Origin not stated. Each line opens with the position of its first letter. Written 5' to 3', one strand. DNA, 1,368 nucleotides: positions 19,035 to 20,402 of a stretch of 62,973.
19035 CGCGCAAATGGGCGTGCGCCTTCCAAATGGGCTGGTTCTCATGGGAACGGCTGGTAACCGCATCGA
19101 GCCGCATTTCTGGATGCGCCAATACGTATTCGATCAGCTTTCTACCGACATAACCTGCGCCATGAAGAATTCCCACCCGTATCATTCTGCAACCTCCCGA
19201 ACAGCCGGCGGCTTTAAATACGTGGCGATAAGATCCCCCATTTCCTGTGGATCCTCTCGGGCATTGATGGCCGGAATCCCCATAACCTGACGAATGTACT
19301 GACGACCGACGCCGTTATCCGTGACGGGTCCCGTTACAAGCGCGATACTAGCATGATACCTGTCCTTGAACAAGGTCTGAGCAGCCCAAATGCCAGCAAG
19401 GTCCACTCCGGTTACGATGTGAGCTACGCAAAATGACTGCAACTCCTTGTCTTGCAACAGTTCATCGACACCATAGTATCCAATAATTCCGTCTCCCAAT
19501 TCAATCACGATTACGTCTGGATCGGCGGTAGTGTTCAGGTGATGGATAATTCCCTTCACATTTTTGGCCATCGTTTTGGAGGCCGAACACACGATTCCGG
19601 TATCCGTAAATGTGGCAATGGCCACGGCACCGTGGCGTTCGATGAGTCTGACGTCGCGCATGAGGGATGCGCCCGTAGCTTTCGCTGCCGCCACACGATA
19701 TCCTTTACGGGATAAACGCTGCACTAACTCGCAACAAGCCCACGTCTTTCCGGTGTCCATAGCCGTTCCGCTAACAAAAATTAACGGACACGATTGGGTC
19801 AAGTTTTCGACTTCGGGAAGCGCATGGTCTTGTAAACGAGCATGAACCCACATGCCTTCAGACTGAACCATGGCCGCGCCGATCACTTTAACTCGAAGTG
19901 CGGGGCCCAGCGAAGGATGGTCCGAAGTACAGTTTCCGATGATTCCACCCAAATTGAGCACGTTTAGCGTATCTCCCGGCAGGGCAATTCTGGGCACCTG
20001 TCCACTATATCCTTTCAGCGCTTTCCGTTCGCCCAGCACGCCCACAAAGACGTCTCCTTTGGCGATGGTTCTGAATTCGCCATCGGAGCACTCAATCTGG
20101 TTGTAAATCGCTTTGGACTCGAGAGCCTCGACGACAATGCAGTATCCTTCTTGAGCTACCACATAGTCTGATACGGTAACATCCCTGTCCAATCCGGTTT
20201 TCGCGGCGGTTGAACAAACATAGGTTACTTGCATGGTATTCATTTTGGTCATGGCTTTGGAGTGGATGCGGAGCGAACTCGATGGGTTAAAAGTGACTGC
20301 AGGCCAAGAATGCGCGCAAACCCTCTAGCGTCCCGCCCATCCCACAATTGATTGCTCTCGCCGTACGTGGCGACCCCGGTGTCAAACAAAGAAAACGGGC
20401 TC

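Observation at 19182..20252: Uncharacterised P-loop protein translationally locked inside an arginine operon that lacks a first-step enzyme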

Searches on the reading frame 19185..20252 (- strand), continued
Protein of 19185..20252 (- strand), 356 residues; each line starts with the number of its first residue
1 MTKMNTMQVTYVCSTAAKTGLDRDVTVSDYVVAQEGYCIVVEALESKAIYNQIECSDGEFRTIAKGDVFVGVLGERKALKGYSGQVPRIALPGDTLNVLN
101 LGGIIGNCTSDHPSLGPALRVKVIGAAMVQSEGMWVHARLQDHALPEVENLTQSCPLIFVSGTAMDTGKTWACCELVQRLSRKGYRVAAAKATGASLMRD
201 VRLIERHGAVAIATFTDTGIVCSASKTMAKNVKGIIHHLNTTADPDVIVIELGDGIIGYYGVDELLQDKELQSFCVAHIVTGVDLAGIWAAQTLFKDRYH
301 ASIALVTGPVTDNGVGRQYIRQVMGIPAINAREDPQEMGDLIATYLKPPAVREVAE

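Call 71: find_related_loci(query=A4, collection=metagenome_contigs, flank=8000)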
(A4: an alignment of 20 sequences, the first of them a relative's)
Query A4 (354 aa) in metagenome_contigs; peptide patterns used: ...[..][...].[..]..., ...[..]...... (x = any residue, [..] = any of these).
600 stretches matched a pattern (row limit reached: there are more); 567 encode a relative of the query (tblastn E <= 1e-3); the best 80 are kept; 80 distinct loci.
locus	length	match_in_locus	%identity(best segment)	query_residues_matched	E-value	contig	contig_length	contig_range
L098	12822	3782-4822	64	1-347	4e-151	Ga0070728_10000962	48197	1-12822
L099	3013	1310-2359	62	1-350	4e-147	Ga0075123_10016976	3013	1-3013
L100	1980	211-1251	59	5-348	5e-142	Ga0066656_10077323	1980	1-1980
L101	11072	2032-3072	58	5-348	2e-132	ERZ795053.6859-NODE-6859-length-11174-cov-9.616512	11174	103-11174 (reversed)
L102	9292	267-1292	58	5-343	1e-132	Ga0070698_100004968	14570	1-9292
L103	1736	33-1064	58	5-348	3e-142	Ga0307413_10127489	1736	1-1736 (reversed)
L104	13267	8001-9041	58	5-348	5e-132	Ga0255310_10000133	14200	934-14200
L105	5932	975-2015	57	5-351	1e-131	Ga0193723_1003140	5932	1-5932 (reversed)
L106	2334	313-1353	57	5-348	1e-138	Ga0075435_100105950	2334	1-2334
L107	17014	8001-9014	59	5-339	2e-130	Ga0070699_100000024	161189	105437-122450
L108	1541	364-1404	56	5-348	3e-141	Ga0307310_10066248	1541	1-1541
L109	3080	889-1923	58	5-346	4e-135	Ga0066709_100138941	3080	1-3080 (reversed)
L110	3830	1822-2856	57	5-346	7e-133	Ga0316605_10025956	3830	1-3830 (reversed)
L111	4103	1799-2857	56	5-354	2e-132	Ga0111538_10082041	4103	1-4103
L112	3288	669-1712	56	5-352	4e-133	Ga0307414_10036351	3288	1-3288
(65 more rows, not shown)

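Call 74: search_protein_families(library=ncbifam, proteins=[L093:2778-3689:+, L093:8316-9437:+, L094:4967-5860:+, L093:5947-7005:+, L095:3632-4681:+], max_evalue=0.00001)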
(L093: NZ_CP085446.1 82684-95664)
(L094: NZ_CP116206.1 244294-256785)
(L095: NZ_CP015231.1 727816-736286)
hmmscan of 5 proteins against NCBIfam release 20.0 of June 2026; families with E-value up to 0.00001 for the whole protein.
L093:2778-3689:+ (304 aa): 15 families
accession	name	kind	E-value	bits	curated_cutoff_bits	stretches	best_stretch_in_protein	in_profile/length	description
NF011379.0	PRK14804.1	equivalog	2.2e-95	319.3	373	1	1-303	6-310/311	ornithine carbamoyltransferase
NF001986.0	PRK00779.1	subfamily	5.2e-83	278.7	306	1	1-303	5-305/307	ornithine carbamoyltransferase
TIGR00658.1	orni_carb_tr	equivalog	2e-78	263.6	280.85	1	2-302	1-303/304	ornithine carbamoyltransferase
NF011380.0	PRK14805.1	equivalog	3.6e-66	223.3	421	1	1-303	1-301/302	ornithine carbamoyltransferase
TIGR04384.1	putr_carbamoyl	exception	4.4e-58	197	500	1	4-303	2-308/330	putrescine carbamoyltransferase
NF002032.1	PRK00856.1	equivalog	6.3e-45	153.6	263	1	2-301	1-296/297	aspartate carbamoyltransferase catalytic subunit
NF003286.0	PRK04284.1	subfamily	1.6e-41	142.5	515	1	2-264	7-275/332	ornithine carbamoyltransferase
TIGR00670.1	asp_carb_tr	equivalog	1.7e-41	142.3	236.95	1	2-302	1-303/304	aspartate carbamoyltransferase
NF002470.0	PRK01713.1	equivalog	2.8e-38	132.2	545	1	2-261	8-273/334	ornithine carbamoyltransferase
NF009213.0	PRK12562.1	subfamily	7e-37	127.5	559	1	2-298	7-328/334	ornithine carbamoyltransferase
NF003384.0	PRK04523.1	equivalog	1.3e-29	103.3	288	2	103-303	126-334/336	N-acetylornithine carbamoyltransferase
NF006046.0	PRK08192.1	equivalog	1.4e-25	90.2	512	1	2-302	7-317/339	aspartate carbamoyltransferase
NF008853.0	PRK11891.1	equivalog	1.3e-22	80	560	1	40-302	129-398/430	aspartate carbamoyltransferase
NF010387.0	PRK13814.1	equivalog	1.1e-17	64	660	1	3-301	7-302/310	aspartate carbamoyltransferase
NF005538.0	PRK07200.1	equivalog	8.6e-06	25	453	0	40-140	61-179/396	knotted carbamoyltransferase YgeW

L093:8316-9437:+ (374 aa): 12 families
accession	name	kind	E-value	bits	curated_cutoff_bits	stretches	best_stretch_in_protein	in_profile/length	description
NF040868.1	carboxypep_CpsA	equivalog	4e-111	371.5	500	1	1-366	16-387/391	carboxypeptidase CpsA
TIGR01891.1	amidohydrolases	subfamily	6.1e-109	364.5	153.75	1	2-357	3-366/366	amidohydrolase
NF038260.1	ectoine_DoeB_2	equivalog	7.7e-94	314.6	550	1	2-363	10-374/378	N(2)-acetyl-L-2,4-diaminobutanoate deacetylase DoeB2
TIGR01910.1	DapE-ArgE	subfamily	3.4e-10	39.7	217.6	1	108-303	125-321/373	ArgE/DapE family deacylase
TIGR01879.1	hydantase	subfamily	9.2e-09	34.7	204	1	158-297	197-336/401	hydantoinase/carbamoylase family amidase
TIGR01246.1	dapE_proteo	equivalog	1.2e-08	34.4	361.8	1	15-303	16-311/370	succinyl-diaminopimelate desuccinylase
NF006365.0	PRK08588.1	subfamily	3e-08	33.4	289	1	103-289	120-303/383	succinyl-diaminopimelate desuccinylase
NF009557.0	PRK13009.1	equivalog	2.3e-07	30.3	284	1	171-293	184-305/377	succinyl-diaminopimelate desuccinylase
TIGR01892.1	AcOrn-deacetyl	equivalog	5.9e-07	28.8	297.7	1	168-267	169-275/365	acetylornithine deacetylase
NF006398.0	PRK08651.1-1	equivalog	1.1e-06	28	439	1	173-309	201-345/403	succinyl-diaminopimelate desuccinylase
NF006769.0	PRK09290.1-3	subfamily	3.5e-06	25.9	452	1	143-297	190-346/417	allantoate amidohydrolase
NF006775.0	PRK09290.2-5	equivalog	6.9e-06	25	479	0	151-287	202-338/419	allantoate amidohydrolase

L094:4967-5860:+ (298 aa): 17 families
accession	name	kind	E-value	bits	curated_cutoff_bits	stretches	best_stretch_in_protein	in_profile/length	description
TIGR00670.1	asp_carb_tr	equivalog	7.1e-93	311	236.95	1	6-295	1-303/304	aspartate carbamoyltransferase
NF002032.1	PRK00856.1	equivalog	2.6e-89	299.4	263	1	6-294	1-296/297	aspartate carbamoyltransferase catalytic subunit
NF008853.0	PRK11891.1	equivalog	1.6e-63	214.9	560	1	5-294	88-397/430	aspartate carbamoyltransferase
NF006046.0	PRK08192.1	equivalog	2.4e-63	214.5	512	1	6-294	7-316/339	aspartate carbamoyltransferase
NF001986.0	PRK00779.1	subfamily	7.4e-43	146.8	306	1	3-294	3-303/307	ornithine carbamoyltransferase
TIGR00658.1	orni_carb_tr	equivalog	4.5e-41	141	280.85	1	6-293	1-301/304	ornithine carbamoyltransferase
NF010387.0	PRK13814.1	equivalog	1.3e-34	119.5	660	1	6-293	6-301/310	aspartate carbamoyltransferase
TIGR04384.1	putr_carbamoyl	exception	1.6e-25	90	500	1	8-291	2-303/330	putrescine carbamoyltransferase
NF009916.0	PRK13376.1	equivalog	3.6e-25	88.5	800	1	6-297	8-335/525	bifunctional aspartate carbamoyltransferase catalytic subunit/aspartate carbamoyltransferase regulatory subunit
NF011380.0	PRK14805.1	equivalog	1.2e-23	83.7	421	1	6-291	2-296/302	ornithine carbamoyltransferase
NF003286.0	PRK04284.1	subfamily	1e-21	77.5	515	1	6-271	7-287/332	ornithine carbamoyltransferase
NF003384.0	PRK04523.1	equivalog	1.9e-18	66.6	288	1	4-149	2-165/336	N-acetylornithine carbamoyltransferase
NF002470.0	PRK01713.1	equivalog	6.2e-16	58.7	545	1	5-162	7-166/334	ornithine carbamoyltransferase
NF011379.0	PRK14804.1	equivalog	4e-14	52.4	373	1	4-144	5-143/311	ornithine carbamoyltransferase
NF009213.0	PRK12562.1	subfamily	1.9e-13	50.5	559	1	6-187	7-190/334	ornithine carbamoyltransferase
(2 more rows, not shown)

L093:5947-7005:+ (353 aa): 1 family
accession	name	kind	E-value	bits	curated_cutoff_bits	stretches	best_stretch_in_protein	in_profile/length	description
TIGR00347.1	bioD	equivalog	7.2e-06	26.2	83.3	0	159-201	1-43/166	dethiobiotin synthase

L095:3632-4681:+ (350 aa): 0 families

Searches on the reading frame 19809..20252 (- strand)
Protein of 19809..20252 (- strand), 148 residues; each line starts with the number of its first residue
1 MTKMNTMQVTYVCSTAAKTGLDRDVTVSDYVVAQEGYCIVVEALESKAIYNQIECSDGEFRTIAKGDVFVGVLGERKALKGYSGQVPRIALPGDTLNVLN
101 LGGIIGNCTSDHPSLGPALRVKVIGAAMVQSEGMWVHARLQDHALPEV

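Call 57: predict_structure(alignment_id=A3)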
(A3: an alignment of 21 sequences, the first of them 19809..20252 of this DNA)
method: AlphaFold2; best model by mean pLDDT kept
length: 148 residues; sequences in the alignment: 21
mean_pLDDT: 94.4   pTM: 0.89
mean pLDDT of the five models: 94.4, 94.3, 94.2, 93.9, 93.8
residues with pLDDT >= 90: 127; 70-90: 19; 50-70: 2; < 50: 0
segments of 3 or more residues with pLDDT < 50: none
pLDDT, mean of each block of 10 residues (from residue 1): 89 96 97 98 96 97 98 90 95 98 96 89 98 95 82
secondary structure, 60 per line:
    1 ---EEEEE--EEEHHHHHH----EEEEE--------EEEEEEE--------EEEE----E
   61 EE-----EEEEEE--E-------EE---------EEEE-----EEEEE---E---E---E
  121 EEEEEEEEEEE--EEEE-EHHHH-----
elements in order: E4-8 E11-13 H14-19 E24-28 E37-43 E52-55 E60-62 E68-73 E95-98 E104-108 E120-131 E134-137 H140-143

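Call 64: fold_search(model_id=the predicted structure, library=pdb)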
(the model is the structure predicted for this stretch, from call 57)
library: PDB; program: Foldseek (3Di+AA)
matches with E <= 10: 272; with E <= 0.001: 0
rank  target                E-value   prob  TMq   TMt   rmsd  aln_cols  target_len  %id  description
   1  8x0u_I                2.0e-01  0.25  0.24  0.20   9.5       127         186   13  Crystal structure of cupin-like fold protein StrC from Stachybotrys sp.g12 (released 2024-09-11)
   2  8x0u_B                3.9e-01  0.14  0.22  0.19   9.3       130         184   14  Crystal structure of cupin-like fold protein StrC from Stachybotrys sp.g12 (released 2024-09-11)
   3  3aqd_G                6.6e-01  0.13  0.17  0.32  11.9       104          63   15  Unliganded TRAP (released 2010-12-29)
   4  3nyy                  6.6e-01  0.04  0.15  0.11  15.6       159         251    9  Crystal structure of a putative glycyl-glycine endopeptidase lytM (RUMGNA_02482) from Ruminococcus gnavus ATCC 29149 at  (released 2010-09-15)
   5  6a2t                  7.7e-01  0.30  0.30  0.44   7.7       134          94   12  Mycobacterium tuberculosis LexA C-domain K197A (released 2019-01-23)
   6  3aqd_I                8.2e-01  0.12  0.16  0.32  12.4       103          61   14  Unliganded TRAP (released 2010-12-29)
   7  9zz6_K                8.2e-01  0.03  0.12  0.13  14.2       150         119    4  The ER membrane protein complex acts as a chaperone to promote voltage-gated calcium channel assembly (released 2026-02-18)
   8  8x0v_A                8.6e-01  0.08  0.22  0.18  10.8       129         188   16  Crystal structure of cupin-like fold protein StrC in complex with substrate analogue from Stachybotrys sp.g12 (released 2024-09-11)
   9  3aqd_N                9.6e-01  0.11  0.16  0.32  12.4       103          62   14  Unliganded TRAP (released 2010-12-29)
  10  3aqd_S                1.1e+00  0.11  0.17  0.33  11.6       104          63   14  Unliganded TRAP (released 2010-12-29)
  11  3aqd_B                1.1e+00  0.11  0.16  0.32  12.4       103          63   14  Unliganded TRAP (released 2010-12-29)
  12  7boi_W                1.2e+00  0.10  0.21  0.11  13.6       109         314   16  Bacterial 30S ribosomal subunit assembly complex state F (multibody refinement for body domain of 30S ribosome) (released 2021-07-07)
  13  9lbs_D                1.3e+00  0.03  0.12  0.15  15.8       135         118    7  Cryo-EM structure of Omicron BA.1 RBD complexed with ConBA-998,S309 and S304Fabs (released 2025-04-02)
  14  5bxx_C                1.4e+00  0.10  0.18  0.23   9.5        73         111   12  Crystal structure of the ectoine synthase from the cold-adapted marine bacterium Sphingopyxis alaskensis (released 2016-04-27)
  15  1i85_C                1.5e+00  0.04  0.17  0.19  13.2       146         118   10  CRYSTAL STRUCTURE OF THE CTLA-4/B7-2 COMPLEX (released 2001-04-04)
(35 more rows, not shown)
